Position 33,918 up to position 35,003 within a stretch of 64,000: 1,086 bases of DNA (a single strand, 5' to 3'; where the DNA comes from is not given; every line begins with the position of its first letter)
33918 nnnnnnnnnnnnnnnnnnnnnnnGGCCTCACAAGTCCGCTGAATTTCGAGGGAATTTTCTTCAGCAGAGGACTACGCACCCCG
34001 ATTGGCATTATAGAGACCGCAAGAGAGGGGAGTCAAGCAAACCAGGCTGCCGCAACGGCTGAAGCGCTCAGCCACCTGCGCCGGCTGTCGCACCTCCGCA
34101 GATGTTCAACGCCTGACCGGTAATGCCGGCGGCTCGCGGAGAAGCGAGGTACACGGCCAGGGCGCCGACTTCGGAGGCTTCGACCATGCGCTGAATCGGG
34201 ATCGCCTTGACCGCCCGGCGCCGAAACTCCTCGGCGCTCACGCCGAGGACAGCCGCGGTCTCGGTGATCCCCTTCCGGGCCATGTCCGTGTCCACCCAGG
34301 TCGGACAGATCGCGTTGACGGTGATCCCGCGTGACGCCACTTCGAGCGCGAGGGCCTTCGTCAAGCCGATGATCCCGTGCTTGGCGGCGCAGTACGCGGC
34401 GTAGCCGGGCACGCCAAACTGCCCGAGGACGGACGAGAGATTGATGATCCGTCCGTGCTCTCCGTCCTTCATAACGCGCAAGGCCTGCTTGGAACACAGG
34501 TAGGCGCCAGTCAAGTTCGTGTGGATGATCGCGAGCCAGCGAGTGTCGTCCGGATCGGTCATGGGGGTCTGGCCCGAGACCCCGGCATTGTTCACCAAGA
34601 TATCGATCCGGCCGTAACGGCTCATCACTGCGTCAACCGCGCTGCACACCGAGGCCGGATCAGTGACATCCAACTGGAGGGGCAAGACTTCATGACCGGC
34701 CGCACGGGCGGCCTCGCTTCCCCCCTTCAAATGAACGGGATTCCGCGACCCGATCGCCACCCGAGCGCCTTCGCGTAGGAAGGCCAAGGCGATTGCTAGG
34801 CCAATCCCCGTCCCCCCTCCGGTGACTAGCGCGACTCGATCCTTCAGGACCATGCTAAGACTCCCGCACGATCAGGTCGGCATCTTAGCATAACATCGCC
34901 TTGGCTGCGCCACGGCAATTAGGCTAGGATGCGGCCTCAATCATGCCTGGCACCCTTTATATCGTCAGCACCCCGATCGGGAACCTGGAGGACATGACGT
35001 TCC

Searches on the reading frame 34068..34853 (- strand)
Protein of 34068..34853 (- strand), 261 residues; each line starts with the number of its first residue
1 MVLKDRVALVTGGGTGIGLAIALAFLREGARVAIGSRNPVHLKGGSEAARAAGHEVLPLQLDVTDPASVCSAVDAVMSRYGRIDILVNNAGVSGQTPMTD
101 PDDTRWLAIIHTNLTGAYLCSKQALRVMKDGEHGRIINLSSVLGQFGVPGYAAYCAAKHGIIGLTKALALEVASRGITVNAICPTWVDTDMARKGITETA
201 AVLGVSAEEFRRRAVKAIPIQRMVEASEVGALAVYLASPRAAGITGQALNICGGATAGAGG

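Call 58: search_protein_families(library=pfam, proteins=[window:34068-34853:-], max_evalue=0.00001)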
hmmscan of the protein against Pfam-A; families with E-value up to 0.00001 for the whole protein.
window:34068-34853:- (261 aa): 3 families
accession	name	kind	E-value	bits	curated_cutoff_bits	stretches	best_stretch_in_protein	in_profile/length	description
PF13561.12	adh_short_C2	-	3.4e-64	217.1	27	1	15-256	6-236/236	Enoyl-(Acyl carrier protein) reductase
PF00106.31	adh_short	-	6.7e-61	205.6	26.6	1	6-194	1-189/195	short chain dehydrogenase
PF08659.16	KR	-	1.5e-13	51.5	22.6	1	8-159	3-154/180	KR domain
